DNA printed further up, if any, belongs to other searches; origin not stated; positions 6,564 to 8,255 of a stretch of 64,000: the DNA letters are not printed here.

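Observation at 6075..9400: Lipoprotein carrying a caspase (peptidase C14) domain, in an operon with a GH5-like hydrolase, an S4 RNA-binding protein and ArfB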

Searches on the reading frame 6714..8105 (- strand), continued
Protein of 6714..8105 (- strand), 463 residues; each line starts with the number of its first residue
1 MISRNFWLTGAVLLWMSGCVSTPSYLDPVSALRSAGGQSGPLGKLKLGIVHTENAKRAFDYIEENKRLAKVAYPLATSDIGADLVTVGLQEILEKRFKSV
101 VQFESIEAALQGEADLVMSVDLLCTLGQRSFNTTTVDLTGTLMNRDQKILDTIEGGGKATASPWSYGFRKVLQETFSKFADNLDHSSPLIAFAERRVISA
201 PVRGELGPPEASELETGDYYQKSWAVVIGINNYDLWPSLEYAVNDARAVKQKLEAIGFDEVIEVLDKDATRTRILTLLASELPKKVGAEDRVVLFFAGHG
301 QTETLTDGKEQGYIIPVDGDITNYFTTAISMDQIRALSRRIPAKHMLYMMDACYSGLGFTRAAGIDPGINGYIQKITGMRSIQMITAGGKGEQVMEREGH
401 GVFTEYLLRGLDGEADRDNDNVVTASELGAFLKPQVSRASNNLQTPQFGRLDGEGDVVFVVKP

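Call 11: find_encoding_contigs(protein=P0002, flank=6000, max_places=2)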
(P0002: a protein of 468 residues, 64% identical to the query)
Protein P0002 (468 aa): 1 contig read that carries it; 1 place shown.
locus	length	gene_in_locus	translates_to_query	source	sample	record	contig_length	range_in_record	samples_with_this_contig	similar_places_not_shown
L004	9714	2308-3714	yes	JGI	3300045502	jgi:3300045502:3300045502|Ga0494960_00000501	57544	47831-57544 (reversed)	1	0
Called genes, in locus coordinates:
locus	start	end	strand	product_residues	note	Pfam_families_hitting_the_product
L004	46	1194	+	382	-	PF13173:AAA_14, PF13635:DUF4143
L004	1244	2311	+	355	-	PF17761:DUF1016_N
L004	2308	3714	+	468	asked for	PF00656:Peptidase_C14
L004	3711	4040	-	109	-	-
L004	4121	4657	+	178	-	PF00565:SNase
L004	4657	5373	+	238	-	PF08003:Methyltransf_9, PF13489:Methyltransf_23, PF13847:Methyltransf_31 (weak), PF08241:Methyltransf_11, PF08242:Methyltransf_12, PF13649:Methyltransf_25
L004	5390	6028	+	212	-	PF00520:Ion_trans, PF07885:Ion_trans_2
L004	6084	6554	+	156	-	PF01641:SelR, PF24046:At4g08330 (faint)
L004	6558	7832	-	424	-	PF00463:ICL, PF13714:PEP_mutase, PF00463:ICL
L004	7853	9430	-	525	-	PF20656:MS_N, PF01274:MS_TIM-barrel, PF20659:MS_C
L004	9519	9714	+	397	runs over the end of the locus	PF07690:MFS_1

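Call 12: find_encoding_contigs(protein=P0013, flank=6000, max_places=2)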
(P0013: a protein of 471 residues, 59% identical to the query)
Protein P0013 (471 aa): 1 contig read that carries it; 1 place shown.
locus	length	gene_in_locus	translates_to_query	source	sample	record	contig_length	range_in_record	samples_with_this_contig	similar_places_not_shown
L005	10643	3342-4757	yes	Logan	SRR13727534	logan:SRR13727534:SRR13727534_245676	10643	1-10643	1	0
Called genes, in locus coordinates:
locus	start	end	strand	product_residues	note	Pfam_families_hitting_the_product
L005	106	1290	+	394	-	PF19293:CdaA_N (weak), PF02457:DAC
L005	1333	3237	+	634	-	PF16260:DUF4914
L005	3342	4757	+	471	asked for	PF00656:Peptidase_C14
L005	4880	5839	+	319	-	PF01545:Cation_efflux, PF16916:ZT_dimer (weak)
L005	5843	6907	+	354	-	-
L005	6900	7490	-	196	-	PF13489:Methyltransf_23 (weak)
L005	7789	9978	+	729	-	PF12437:GSIII_N, PF00120:Gln-synt_C, PF18318:Gln-synt_C-ter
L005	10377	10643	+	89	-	?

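Call 13: find_encoding_contigs(protein=P0022, flank=6000, max_places=2)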
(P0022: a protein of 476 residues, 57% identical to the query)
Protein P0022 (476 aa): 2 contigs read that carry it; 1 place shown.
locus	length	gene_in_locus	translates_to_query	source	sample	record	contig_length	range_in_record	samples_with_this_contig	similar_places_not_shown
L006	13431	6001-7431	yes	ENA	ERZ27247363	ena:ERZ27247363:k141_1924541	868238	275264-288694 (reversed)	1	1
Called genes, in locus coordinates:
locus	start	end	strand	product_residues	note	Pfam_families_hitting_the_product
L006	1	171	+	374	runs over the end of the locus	PF12704:MacB_PCD, PF02687:FtsX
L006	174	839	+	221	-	PF00005:ABC_tran, PF13304:AAA_21 (faint)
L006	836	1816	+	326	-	-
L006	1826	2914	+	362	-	-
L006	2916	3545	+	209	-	-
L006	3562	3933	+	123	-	PF16267:DUF4920 (weak)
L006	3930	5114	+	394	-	PF12704:MacB_PCD, PF02687:FtsX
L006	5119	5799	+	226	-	PF02463:SMC_N, PF00005:ABC_tran, PF13304:AAA_21 (weak)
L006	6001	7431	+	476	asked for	PF00656:Peptidase_C14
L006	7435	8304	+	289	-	-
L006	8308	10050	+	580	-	PF05226:CHASE2, PF00211:Guanylate_cyc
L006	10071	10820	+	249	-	PF06629:MipA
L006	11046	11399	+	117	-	PF07237:DUF1428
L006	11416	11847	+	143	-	PF07681:DoxX, PF04173:DoxD (weak)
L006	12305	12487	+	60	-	PF12728:HTH_17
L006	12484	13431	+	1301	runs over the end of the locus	PF00497:SBP_bac_3, PF08447:PAS_3, PF08448:PAS_4 (weak), PF08448:PAS_4, PF08447:PAS_3, PF08448:PAS_4 (weak), PF00512:HisKA, PF02518:HATPase_c, +3 more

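Call 14: find_encoding_contigs(protein=P0025, flank=6000, max_places=2)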
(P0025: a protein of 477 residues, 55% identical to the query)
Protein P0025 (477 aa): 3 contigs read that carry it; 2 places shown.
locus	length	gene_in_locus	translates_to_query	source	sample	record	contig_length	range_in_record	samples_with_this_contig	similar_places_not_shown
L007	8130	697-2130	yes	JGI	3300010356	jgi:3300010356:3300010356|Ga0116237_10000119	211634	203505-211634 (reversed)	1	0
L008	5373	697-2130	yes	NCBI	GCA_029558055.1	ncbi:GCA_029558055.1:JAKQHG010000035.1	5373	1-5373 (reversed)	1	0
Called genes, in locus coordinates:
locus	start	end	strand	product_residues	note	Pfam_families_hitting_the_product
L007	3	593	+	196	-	?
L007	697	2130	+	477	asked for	PF00656:Peptidase_C14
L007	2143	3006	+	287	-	-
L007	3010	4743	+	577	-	PF05226:CHASE2, PF00211:Guanylate_cyc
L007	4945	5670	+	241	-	PF06629:MipA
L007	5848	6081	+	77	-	PF02001:DUF134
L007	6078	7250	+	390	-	PF03773:ArsP_1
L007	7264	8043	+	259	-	PF01135:PCMT, PF13489:Methyltransf_23, PF01209:Ubie_methyltran, PF05175:MTS, PF06325:PrmA, PF08241:Methyltransf_11, PF08242:Methyltransf_12, PF13649:Methyltransf_25, +8 more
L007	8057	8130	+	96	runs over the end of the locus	PF13192:Thioredoxin_3, PF06953:ArsD (weak)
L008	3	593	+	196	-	?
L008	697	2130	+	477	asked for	PF00656:Peptidase_C14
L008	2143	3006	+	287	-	-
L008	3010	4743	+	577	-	PF05226:CHASE2, PF00211:Guanylate_cyc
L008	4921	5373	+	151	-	?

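Call 19: find_related_loci(query=A1, collection=genome_contigs, flank=8000)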
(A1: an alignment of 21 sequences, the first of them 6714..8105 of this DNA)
Query A1 (463 aa) in genome_contigs; peptide patterns used: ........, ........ (x = any residue, [..] = any of these).
123 stretches matched a pattern; 59 encode a relative of the query (tblastn E <= 1e-3); 58 distinct loci.
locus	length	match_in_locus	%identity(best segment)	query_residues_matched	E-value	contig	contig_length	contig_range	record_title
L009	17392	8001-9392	59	2-461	0e+0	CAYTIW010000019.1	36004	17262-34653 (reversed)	MAG TPA_asm: uncultured Planctomycetales bacterium isolate binchicken_co115_236 genome assembly, contig: NODE_1993_lengt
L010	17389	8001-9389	58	2-461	0e+0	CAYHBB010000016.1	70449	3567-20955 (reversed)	MAG TPA_asm: uncultured Planctomycetales bacterium isolate ERP119294_co2_534 genome assembly, contig: k141_585857, whole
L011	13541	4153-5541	57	2-461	1e-179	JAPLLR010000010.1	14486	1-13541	MAG: Candidatus Omnitrophota bacterium isolate LacPavin_0920_SED3_MAG_45_14 LacPavin_0920_SED3_scaffold_348747, whole ge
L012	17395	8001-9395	56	2-463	1e-176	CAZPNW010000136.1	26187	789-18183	MAG TPA_asm: uncultured Planctomycetales bacterium isolate binchicken_co216_53 genome assembly, contig: k141_2328165, wh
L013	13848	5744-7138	57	2-461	6e-176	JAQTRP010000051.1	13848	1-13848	MAG: Candidatus Omnitrophota bacterium isolate STB_166 NODE_10800_length_13848_cov_3.424896_Sandtown_B, whole genome sho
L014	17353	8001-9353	57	14-461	9e-176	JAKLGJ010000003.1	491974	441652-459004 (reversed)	MAG: Candidatus Omnitrophota bacterium isolate RA.bin37 RA.bin37_3, whole genome shotgun sequence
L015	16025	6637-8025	56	2-461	2e-179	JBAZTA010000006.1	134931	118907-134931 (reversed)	MAG: Candidatus Omnitrophota bacterium isolate SO_2017_GW1_19 NODE_928_length_134931_cov_2.055918_OW334_2017, whole geno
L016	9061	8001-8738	69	219-462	2e-116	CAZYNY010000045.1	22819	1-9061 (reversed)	MAG TPA_asm: uncultured Nitrospirota bacterium isolate binchicken_co213_54 genome assembly, contig: NODE_3734_length_228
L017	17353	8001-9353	57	14-461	6e-171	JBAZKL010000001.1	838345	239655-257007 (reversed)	MAG: Candidatus Omnitrophota bacterium isolate SO_2017_LW4_142 scaffold_10_c1_LW137-91_2017, whole genome shotgun sequen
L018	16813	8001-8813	55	189-461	7e-98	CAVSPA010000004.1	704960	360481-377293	MAG: uncultured delta proteobacterium isolate MFD01476.bin.2.167 genome assembly, contig: contig_17332, whole genome sho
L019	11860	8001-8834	53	180-461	7e-97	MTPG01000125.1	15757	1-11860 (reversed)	MAG: Desulfarculaceae bacterium JdFR-97 JGI24020J35080_1001076, whole genome shotgun sequence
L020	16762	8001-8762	56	205-461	2e-96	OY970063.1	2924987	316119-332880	MAG: uncultured delta proteobacterium isolate MFD10007.bin.1.119 genome assembly, chromosome: 1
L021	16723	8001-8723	59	220-461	2e-96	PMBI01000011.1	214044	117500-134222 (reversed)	MAG: Syntrophaceae bacterium isolate fen_1145 73.20120700_E3M.73_contig_25235, whole genome shotgun sequence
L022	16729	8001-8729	58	219-461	5e-96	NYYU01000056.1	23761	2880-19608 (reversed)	MAG: Parcubacteria group bacterium isolate ARS72 MHASMcontig_635831, whole genome shotgun sequence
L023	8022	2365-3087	57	220-461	9e-93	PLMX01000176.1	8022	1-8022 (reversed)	MAG: Syntrophaceae bacterium isolate fen_1164 73.20120800_E2X.21_contig_13552, whole genome shotgun sequence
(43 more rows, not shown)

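Call 24: search_solved_structures(query=A1, max_evalue=0.01, show_alignments=2)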
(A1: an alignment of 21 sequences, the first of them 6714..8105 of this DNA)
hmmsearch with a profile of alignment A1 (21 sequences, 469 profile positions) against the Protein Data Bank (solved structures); distinct sequences matched with E-value up to 0.01: 2.
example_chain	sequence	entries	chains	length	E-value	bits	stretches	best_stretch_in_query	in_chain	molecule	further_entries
4f6o_A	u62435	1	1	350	0.00067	22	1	212-324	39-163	Metacaspase-1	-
4f6p_A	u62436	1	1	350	0.00094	21.6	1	212-322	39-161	Metacaspase-1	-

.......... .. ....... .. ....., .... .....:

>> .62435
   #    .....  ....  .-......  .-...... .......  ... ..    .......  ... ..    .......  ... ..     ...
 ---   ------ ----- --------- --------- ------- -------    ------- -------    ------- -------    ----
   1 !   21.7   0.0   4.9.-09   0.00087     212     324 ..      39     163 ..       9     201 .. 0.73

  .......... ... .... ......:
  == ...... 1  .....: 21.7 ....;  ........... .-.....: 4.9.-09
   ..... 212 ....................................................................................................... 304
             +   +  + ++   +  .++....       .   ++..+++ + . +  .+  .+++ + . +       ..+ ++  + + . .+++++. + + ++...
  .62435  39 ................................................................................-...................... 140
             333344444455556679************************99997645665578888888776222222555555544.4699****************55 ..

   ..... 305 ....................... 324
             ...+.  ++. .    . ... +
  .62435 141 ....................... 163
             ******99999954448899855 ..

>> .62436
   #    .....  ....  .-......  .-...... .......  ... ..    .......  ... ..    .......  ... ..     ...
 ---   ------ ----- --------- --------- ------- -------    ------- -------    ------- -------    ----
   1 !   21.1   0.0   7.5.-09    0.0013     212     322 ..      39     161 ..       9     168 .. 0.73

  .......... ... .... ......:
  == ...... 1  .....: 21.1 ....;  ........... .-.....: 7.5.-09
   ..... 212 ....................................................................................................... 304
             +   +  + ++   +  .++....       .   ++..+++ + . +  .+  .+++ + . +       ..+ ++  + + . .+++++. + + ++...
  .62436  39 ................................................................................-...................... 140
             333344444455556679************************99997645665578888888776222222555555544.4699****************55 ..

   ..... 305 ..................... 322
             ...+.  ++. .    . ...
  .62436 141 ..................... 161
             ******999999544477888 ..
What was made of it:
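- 6765..7439 (-): Peptidase C14 (caspase/metacaspase-type) domain, residues 223-447. Catalytic His299 is codon 7209-7211 and Cys353 is codon 7047-7049. Asp351 lies two residues before the Cys. Profile against PDB hits Yca1 4f6o (call 24).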

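Call 29: predict_structure(alignment_id=A1)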
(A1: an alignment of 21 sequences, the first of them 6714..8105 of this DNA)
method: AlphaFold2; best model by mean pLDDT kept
length: 463 residues; sequences in the alignment: 21
mean_pLDDT: 67.9   pTM: 0.47
mean pLDDT of the five models: 67.9, 67.7, 65.9, 65.3, 59.7
residues with pLDDT >= 90: 85; 70-90: 179; 50-70: 70; < 50: 129
segments of 3 or more residues with pLDDT < 50: 1-3, 16-39, 197-217, 234-237, 301-306, 308-328, 353-389, 443-455
pLDDT, mean of each block of 10 residues (from residue 1): 53 48 32 38 87 88 91 84 93 91 84 86 88 91 76 90 89 94 83 52 31 48 86 56 86 90 81 78 86 76 46 41 41 62 75 41 34 28 39 60 80 78 74 66 46 57 65
secondary structure, 60 per line:
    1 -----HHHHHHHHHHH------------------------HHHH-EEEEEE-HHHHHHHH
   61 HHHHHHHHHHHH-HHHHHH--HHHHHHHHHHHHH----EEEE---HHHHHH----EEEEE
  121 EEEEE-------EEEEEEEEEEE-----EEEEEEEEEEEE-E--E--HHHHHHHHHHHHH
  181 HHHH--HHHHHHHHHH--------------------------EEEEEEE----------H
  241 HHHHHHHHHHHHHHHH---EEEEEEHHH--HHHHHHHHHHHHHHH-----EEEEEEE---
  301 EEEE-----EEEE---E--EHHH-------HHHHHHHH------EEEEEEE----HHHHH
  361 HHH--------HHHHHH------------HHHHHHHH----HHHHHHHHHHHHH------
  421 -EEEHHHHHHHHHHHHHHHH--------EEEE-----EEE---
elements in order: H6-16 H41-44 E46-51 H53-72 H74-79 H82-94 E99-102 H106-111 E116-125 E133-143 E149-160 H168-184 H187-196 E223-229 H240-256 E260-265 H271-285 E291-297 E301-304 E310-313 H331-338 E345-351 H356-363 H372-377 H390-397 H402-414 E422-424 H425-440 E449-452 E458-460
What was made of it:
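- On Peptidase C14 (caspase / metacaspase / orthocaspase): The active-site loops are low-confidence (call 29).
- The active-site loops of the caspase model are low-confidence (call 29).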

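Call 35: fold_search(model_id=the predicted structure, library=pdb)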
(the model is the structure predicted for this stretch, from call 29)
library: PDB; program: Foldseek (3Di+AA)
matches with E <= 10: 796; with E <= 0.001: 33
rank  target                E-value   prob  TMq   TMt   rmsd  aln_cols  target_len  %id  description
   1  3bij_B                5.2e-07  1.00  0.28  0.46   8.9       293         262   18  Crystal structure of protein GSU0716 from Geobacter sulfurreducens. Northeast Structural Genomics target GsR13 (released 2007-12-11)
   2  7qp0_B                8.9e-06  1.00  0.33  0.53   9.4       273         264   14  Crystal structure of metacaspase from candida glabrata with magnesium (released 2023-01-11)
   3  7qp0_A                1.4e-05  1.00  0.32  0.52   9.2       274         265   14  Crystal structure of metacaspase from candida glabrata with magnesium (released 2023-01-11)
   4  6w8r_A                2.4e-05  1.00  0.22  0.28  18.0       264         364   20  Crystal structure of metacaspase 4 C139A from Arabidopsis (released 2020-05-20)
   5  7qp1_A                3.1e-05  1.00  0.33  0.55  10.8       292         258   17  Crystal structure of metacaspase from candida glabrata with calcium (released 2023-01-11)
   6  5t11_G                5.6e-05  1.00  0.19  0.53   6.3       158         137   15  PelC L103M dodecamer from Paraburkholderia phytofirmans, space group C2 (released 2017-03-15)
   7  8v4x_D                6.3e-05  1.00  0.29  0.36  10.2       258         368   13  Structure of MALT1 in complex with an allosteric inhibitor (released 2024-05-01)
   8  4f6o                  9.0e-05  1.00  0.31  0.51   8.2       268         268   15  Crystal structure of the yeast metacaspase Yca1 (released 2012-07-11)
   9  7paw_B                9.0e-05  1.00  0.31  0.38   7.1       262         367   14  MALT1 in complex with compound 1 (released 2021-11-17)
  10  4f6p                  1.1e-04  1.00  0.31  0.51   8.6       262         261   17  Crystal structure of the yeast metacaspase Yca1 C276A mutant (released 2013-03-27)
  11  5t11_I                1.1e-04  1.00  0.20  0.57   5.2       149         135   15  PelC L103M dodecamer from Paraburkholderia phytofirmans, space group C2 (released 2017-03-15)
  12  3v4l_A                1.2e-04  1.00  0.30  0.36   8.5       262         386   13  Mouse MALT1(caspase-IG3 domains) in complex with a irreversible peptidic inhibitor (released 2012-03-14)
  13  7qp1_B                1.3e-04  1.00  0.31  0.52   9.9       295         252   15  Crystal structure of metacaspase from candida glabrata with calcium (released 2023-01-11)
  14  6f7i_A                2.1e-04  1.00  0.32  0.41   6.8       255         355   14  human MALT1(329-728) IN COMPLEX WITH MLT-747 (released 2019-01-02)
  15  5t11_D                3.0e-04  1.00  0.19  0.56   6.0       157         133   15  PelC L103M dodecamer from Paraburkholderia phytofirmans, space group C2 (released 2017-03-15)
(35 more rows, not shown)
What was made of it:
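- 6765..7439 (-): Foldseek top hits are 3bij (GSU0716), yeast and Candida metacaspases and MALT1 (call 35).
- On Peptidase C14 (caspase / metacaspase / orthocaspase): The AF2 model matches 3bij, metacaspases, MALT1 and caspases at E 5e-7 to 1e-3 (call 35).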

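Call 47: search_protein_families(library=pfam, proteins=[L001:7447-8328:+, L003:7439-8326:+, L006:7435-8304:+, L007:2143-3006:+], max_evalue=10)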
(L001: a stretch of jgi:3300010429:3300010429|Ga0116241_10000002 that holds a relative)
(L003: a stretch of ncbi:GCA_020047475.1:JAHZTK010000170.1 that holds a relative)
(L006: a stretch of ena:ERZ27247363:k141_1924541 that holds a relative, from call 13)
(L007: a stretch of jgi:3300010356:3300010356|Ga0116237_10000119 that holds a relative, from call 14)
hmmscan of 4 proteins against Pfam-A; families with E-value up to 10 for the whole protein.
L001:7447-8328:+ (293 aa): 0 families

L003:7439-8326:+ (295 aa): 0 families

L006:7435-8304:+ (289 aa): 0 families

L007:2143-3006:+ (287 aa): 0 families

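Call 70: search_solved_structures(query=A4, max_evalue=10)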
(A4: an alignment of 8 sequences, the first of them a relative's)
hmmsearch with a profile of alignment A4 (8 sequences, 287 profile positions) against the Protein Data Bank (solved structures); distinct sequences matched with E-value up to 10: 82 (the best 60 are shown).
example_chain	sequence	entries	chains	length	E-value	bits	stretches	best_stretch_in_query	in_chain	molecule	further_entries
8tc0_A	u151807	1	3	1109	0.025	16.8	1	183-270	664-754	Spike glycoprotein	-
8wly_A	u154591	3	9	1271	0.026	16.8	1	183-270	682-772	Spike glycoprotein,Fibritin | Spike glycoprotein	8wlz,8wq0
9cas_A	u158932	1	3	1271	0.026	16.8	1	183-270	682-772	Spike glycoprotein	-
8wlu_A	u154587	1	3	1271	0.026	16.8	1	183-270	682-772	Spike glycoprotein,Fibritin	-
8zmp_A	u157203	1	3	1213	0.029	16.6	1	183-270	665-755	Spike glycoprotein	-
9s67_C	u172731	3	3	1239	0.03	16.6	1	183-270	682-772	Spike glycoprotein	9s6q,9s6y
7sg4_A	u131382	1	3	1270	0.068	15.4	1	183-269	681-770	Spike glycoprotein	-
8epn_A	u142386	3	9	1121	0.073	15.3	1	186-270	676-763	Spike glycoprotein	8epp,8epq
7zh1_A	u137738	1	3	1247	0.073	15.3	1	183-269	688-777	Spike glycoprotein,Fibritin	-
8h12_A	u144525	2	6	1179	0.076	15.3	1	183-269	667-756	Spike glycoprotein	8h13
8kdm_A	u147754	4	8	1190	0.077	15.3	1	183-269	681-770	Spike glycoprotein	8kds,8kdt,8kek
7akj_C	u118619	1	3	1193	0.077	15.2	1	183-269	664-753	Spike glycoprotein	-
6acc_A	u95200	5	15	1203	0.078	15.2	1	183-269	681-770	Spike glycoprotein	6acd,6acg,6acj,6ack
5wrg_A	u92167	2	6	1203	0.079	15.2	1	183-269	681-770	Spike glycoprotein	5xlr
6crw_A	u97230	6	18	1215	0.08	15.2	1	183-269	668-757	Spike glycoprotein,Fibritin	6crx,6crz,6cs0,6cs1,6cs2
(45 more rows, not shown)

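Call 71: search_protein_families(library=ncbifam, alignment_id=A4, max_evalue=1)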
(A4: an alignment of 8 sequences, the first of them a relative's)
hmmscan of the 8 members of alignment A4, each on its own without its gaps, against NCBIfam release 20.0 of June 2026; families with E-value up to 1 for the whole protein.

A. member 1, L001:7447-8328:+ (293 aa): 1 family
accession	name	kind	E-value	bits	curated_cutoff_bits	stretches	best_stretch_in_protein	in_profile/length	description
NF033682.1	retention_LapA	subfamily_domain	0.00082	19.6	50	1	31-86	4-58/145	retention module-containing protein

B. families by the number of members that match (of 8 scanned): 3 families
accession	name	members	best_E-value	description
NF033682.1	retention_LapA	8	8.6e-06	retention module-containing protein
NF041514.1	Legion_RtxA_N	1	0.034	enhanced entry virulence factor RtxA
NF040942.2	hypo_ExtJ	1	0.15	selenite/tellurite reduction operon protein ExtJ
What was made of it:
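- Closest known: LapG / LapA / LapD periplasmic proteolysis switch of Pseudomonas. Different: The retention_LapA match is below cutoff (call 71).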
